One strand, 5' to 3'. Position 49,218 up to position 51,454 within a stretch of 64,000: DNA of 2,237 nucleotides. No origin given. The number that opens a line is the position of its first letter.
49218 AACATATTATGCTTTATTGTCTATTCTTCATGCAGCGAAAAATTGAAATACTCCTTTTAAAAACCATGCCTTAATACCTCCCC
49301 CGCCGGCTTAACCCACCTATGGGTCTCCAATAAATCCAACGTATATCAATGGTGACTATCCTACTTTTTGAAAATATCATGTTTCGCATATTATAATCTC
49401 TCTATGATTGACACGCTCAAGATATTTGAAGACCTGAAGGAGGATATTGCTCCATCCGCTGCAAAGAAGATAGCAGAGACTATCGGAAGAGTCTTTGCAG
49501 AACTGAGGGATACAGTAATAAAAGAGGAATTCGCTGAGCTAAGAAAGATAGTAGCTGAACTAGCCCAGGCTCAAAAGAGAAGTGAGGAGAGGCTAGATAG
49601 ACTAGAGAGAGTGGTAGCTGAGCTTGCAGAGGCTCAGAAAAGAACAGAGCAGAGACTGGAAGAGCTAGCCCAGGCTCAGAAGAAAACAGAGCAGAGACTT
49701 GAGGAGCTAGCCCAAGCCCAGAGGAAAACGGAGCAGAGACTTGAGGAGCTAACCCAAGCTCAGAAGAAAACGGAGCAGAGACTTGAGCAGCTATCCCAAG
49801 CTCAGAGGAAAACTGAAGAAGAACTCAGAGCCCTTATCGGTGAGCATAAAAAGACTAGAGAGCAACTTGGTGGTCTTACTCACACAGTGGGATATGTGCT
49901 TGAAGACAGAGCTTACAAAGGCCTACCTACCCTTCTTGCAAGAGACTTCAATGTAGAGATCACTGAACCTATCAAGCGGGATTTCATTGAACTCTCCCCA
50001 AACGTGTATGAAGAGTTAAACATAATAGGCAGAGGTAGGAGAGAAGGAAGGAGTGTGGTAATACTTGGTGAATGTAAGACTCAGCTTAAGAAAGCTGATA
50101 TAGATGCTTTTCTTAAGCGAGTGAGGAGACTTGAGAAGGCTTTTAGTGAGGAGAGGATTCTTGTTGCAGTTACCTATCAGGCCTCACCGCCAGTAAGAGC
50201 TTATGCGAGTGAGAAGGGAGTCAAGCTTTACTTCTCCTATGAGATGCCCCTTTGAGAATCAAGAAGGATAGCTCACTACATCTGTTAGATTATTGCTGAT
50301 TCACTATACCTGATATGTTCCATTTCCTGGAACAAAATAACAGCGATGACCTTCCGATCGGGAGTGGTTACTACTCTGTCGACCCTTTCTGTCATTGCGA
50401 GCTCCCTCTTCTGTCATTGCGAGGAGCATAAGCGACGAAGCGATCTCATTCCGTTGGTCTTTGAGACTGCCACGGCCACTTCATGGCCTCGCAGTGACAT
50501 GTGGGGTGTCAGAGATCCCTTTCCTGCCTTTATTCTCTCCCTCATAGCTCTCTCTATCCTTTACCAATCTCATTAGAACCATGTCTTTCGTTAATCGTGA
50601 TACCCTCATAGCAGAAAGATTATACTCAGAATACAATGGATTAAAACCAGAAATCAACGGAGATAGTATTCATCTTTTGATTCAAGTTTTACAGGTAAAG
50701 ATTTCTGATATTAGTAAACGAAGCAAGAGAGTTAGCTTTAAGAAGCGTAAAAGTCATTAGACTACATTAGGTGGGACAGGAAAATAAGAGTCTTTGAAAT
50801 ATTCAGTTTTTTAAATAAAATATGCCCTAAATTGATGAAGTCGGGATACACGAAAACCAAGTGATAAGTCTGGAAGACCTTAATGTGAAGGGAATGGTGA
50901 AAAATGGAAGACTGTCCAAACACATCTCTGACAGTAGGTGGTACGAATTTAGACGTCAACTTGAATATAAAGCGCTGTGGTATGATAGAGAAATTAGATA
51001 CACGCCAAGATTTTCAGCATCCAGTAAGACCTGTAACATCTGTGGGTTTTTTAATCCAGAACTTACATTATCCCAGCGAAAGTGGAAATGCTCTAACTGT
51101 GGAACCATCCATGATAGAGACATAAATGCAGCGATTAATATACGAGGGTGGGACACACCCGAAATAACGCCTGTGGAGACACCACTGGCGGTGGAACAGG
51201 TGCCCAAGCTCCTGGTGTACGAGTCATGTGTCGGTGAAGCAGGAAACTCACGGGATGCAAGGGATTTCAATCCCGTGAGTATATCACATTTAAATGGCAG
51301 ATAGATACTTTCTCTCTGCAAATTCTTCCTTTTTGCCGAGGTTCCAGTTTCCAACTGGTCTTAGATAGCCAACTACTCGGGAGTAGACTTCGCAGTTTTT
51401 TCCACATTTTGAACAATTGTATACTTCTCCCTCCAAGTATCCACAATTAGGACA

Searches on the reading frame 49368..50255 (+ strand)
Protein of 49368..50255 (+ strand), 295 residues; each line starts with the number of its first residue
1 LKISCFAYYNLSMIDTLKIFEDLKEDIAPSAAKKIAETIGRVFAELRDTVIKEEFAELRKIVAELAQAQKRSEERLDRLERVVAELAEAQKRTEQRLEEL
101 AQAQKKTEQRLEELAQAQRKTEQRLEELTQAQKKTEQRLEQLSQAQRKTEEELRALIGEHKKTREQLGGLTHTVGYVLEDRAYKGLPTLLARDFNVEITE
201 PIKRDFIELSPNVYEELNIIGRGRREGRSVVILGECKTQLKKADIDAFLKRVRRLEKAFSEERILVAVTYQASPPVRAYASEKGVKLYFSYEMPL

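Call 20: search_protein_families(library=pfam, proteins=[window:49368-50255:+], max_evalue=0.01)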
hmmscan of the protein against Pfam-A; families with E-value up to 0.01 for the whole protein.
window:49368-50255:+ (295 aa): 8 families
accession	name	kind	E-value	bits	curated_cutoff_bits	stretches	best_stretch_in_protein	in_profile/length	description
PF17097.10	Kre28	-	0.00022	20.8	27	1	42-195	125-279/365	Spindle pole body component Kre28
PF22739.2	NA-iREase3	-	0.0022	19.1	27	1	213-287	30-106/118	NACHT-associated inactive Restriction Endonuclease 2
PF02181.28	FH2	-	0.0034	17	34.8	1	49-143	251-345/372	Formin Homology 2 Domain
PF05622.17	HOOK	-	0.0048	16.2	35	1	51-162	296-410/514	HOOK protein coiled-coil region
PF02601.20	Exonuc_VII_L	-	0.0067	16.4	35.9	1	52-167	146-262/315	Exonuclease VII, large subunit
PF13851.11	GAS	-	0.0069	16.2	32.3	0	7-81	15-89/200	Growth-arrest specific micro-tubule binding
PF04108.17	ATG17_like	-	0.0075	16.2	43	0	29-161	118-253/355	Autophagy protein ATG17-like domain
PF07889.17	DUF1664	-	0.0092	16.5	34.6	0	57-132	49-124/124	Protein of unknown function (DUF1664)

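Call 26: search_protein_families(library=ncbifam, proteins=[window:49368-50255:+], max_evalue=0.01)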
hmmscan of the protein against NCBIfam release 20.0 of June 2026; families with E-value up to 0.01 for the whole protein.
window:49368-50255:+ (295 aa): 26 families (the best 25 are shown)
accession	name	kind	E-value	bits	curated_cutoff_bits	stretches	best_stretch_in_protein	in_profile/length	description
TIGR02168.1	SMC_prok_B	equivalog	1e-07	30.2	567.35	1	44-170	370-496/1181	chromosome segregation protein SMC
NF045487.1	ASRP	equivalog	9.9e-07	27.7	300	1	50-167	314-431/593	archaea-specific SMC-related protein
TIGR00634.1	recN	equivalog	3.6e-06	26.2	407.85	1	30-187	222-389/563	DNA repair protein RecN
TIGR01069.2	mutS2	equivalog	1.8e-05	23.3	400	1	65-164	504-604/790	endonuclease MutS2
NF045780.1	TrlF_fam_ATP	equivalog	3.6e-05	22.7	350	1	20-166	542-694/944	TrlF family AAA-like ATPase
NF033914.0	antiphage_ZorA_1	subfamily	5.4e-05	21.7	190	1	27-174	378-526/619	anti-phage ZorAB system protein ZorA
TIGR02169.1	SMC_prok_A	equivalog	5.8e-05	21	729.4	1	51-161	370-480/1165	chromosome segregation protein SMC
TIGR04523.1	Mplasa_alph_rch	subfamily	6.7e-05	21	270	1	52-166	439-553/745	helix-rich protein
NF043058.1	T4SS_LegC2C7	subfamily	0.00038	19.5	350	1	43-168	106-230/348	LegC2/C7 family Dot/Icm T4SS effector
TIGR03607.1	TIGR03607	subfamily_domain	0.0004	19.5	262.45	1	26-168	392-535/732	patatin-like protein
TIGR04211.1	SH3_and_anchor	equivalog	0.0005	19.7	65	1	58-177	64-179/198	TIGR04211 family SH3 domain-containing protein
NF058533.1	antiphage_ProA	equivalog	0.00058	17.3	1500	1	21-165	941-1085/1903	anti-phage protein ProA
NF047706.1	LIC12611_phage_tail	subfamily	0.00077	18.3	480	1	51-152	23-127/628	LIC12611 family phage tail protein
NF002572.0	PRK02224.1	equivalog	0.00079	17.8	1087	1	52-171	564-687/888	DNA double-strand break repair ATPase Rad50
NF003422.0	PRK04863.1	equivalog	0.00094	16.9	699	1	19-169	481-631/1486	chromosome partition protein MukB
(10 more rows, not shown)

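Call 34: find_encoding_contigs(protein=window:49368-50255:+, flank=6000, max_places=8)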
Protein window:49368-50255:+ (295 aa): no gene with exactly this product is on record in the collection.

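Call 35: find_encoding_contigs(protein=window:49404-50255:+, flank=6000, max_places=8)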
Protein window:49404-50255:+ (283 aa): 4 contigs read that carry it; 2 places shown.
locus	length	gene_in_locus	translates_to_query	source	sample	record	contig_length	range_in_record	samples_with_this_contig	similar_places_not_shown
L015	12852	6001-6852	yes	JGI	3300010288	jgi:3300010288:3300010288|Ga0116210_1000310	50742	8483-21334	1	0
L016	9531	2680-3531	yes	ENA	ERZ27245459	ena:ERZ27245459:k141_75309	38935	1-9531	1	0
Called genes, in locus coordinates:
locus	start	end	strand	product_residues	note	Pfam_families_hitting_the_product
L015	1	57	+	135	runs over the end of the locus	PF01797:Y1_Tnp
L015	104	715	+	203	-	PF12323:HTH_OrfB_IS605, PF01385:OrfB_IS605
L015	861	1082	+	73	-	-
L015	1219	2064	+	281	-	PF08843:AbiEii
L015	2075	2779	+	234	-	-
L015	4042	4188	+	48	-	-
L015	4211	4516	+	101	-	-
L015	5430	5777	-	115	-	PF10861:DUF2784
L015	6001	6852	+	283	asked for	-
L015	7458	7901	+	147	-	PF07282:Cas12f1-like_TNB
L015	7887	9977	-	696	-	PF03477:ATP-cone, PF13597:NRDD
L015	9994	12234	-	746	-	PF08267:Meth_synt_1, PF01717:Meth_synt_2, PF08267:Meth_synt_1 (weak)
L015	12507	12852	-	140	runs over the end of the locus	-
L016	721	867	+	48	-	-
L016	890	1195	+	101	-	-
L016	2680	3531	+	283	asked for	-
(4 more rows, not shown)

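Call 69: find_related_loci(query=window:49404-50255:+, collection=metagenome_contigs, flank=6000)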
Query window:49404-50255:+ (283 aa) in metagenome_contigs; peptide patterns used: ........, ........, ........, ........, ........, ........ (x = any residue, [..] = any of these).
598 stretches matched a pattern (row limit reached: there are more); 417 encode a relative of the query (tblastn E <= 1e-3); the best 80 are kept; 80 distinct loci.
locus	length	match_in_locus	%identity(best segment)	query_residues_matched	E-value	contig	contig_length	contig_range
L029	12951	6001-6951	60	1-282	2e-124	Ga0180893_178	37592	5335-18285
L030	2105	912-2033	51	1-283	7e-111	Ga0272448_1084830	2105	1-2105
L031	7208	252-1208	54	1-283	1e-104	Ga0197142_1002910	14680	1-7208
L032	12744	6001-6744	59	1-283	1e-102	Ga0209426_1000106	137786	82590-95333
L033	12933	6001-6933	55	1-283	8e-102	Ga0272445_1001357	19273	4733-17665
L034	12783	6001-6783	63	50-283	4e-100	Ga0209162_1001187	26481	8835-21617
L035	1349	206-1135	54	27-281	2e-106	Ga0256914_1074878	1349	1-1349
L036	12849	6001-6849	53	1-283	6e-98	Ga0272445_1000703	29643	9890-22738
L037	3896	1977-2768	56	2-281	2e-96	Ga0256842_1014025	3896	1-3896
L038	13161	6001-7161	59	1-283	1e-94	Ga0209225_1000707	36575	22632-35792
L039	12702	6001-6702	54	1-283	4e-94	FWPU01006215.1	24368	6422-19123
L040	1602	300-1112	56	41-283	2e-98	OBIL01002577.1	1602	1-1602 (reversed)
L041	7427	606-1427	55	37-282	6e-90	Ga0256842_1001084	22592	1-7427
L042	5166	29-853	51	1-281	1e-89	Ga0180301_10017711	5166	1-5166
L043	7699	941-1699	55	45-283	5e-89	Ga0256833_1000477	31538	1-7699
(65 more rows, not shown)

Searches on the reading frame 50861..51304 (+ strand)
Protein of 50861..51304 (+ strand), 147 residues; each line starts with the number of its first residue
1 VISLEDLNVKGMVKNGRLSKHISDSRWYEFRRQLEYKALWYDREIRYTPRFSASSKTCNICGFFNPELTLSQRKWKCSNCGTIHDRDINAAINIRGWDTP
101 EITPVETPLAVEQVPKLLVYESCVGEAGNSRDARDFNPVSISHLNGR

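Call 20: search_protein_families(library=pfam, proteins=[window:50861-51304:+], max_evalue=0.01)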
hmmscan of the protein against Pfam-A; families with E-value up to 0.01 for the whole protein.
window:50861-51304:+ (147 aa): 3 families
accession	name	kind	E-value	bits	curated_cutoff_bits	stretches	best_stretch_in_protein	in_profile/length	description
PF07282.18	Cas12f1-like_TNB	-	4.5e-24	84.8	26.3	1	27-94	1-60/60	Cas12f1-like, TNB domain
PF05715.19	zf-piccolo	-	0.00079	20.2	30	1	54-82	28-56/60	Piccolo Zn-finger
PF21349.2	RUBY_RBDX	-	0.0023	17.8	26.5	1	75-87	1-13/30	Rubrerythrin, rubredoxin-like domain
